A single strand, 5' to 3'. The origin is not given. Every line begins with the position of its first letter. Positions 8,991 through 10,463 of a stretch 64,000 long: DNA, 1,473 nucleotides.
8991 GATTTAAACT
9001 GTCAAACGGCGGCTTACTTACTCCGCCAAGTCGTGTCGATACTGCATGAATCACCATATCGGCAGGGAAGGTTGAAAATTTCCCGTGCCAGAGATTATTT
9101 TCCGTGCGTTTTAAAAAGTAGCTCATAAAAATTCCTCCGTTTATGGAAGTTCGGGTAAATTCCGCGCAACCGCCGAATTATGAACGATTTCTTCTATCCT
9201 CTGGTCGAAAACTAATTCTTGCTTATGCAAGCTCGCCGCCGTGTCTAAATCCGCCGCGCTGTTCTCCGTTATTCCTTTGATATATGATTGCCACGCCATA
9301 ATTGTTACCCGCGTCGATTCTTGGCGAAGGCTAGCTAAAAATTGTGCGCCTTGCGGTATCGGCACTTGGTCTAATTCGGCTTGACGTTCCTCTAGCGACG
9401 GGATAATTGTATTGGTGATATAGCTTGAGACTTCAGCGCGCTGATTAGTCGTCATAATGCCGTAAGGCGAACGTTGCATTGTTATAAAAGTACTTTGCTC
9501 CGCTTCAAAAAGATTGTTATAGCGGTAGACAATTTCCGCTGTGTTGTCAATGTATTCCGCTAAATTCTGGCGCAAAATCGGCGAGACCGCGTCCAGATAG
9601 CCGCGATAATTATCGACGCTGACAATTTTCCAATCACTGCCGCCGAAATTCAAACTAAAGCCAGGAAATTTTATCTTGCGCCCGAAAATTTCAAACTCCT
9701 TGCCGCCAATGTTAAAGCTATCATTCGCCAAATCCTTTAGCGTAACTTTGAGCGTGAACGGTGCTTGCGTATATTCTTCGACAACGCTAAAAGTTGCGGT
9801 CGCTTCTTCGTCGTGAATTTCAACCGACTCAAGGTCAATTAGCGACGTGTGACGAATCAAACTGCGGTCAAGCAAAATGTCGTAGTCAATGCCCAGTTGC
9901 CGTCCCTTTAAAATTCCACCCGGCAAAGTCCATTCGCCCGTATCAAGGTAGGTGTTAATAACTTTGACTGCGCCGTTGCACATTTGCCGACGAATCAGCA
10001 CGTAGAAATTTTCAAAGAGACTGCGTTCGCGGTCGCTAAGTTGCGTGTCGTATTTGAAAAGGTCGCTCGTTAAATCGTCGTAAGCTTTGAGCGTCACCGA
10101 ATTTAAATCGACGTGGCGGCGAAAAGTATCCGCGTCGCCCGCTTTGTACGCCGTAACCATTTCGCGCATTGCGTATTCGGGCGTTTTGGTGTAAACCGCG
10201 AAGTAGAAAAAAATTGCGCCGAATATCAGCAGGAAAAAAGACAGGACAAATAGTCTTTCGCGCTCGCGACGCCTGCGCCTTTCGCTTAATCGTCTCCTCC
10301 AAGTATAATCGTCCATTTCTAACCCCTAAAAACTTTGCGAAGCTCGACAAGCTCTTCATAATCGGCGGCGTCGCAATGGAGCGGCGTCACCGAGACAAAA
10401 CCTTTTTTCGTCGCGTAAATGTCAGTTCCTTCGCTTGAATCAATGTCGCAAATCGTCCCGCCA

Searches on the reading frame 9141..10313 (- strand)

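Call 18: search_protein_families(library=pfam, proteins=[window:9141-10313:-], max_evalue=0.01)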
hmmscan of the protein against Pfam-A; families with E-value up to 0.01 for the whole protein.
window:9141-10313:- (390 aa): 1 family
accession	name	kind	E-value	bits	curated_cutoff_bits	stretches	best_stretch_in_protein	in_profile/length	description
PF11159.13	DUF2939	-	3.1e-05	24.7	24.8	1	36-116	3-81/93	Protein of unknown function (DUF2939)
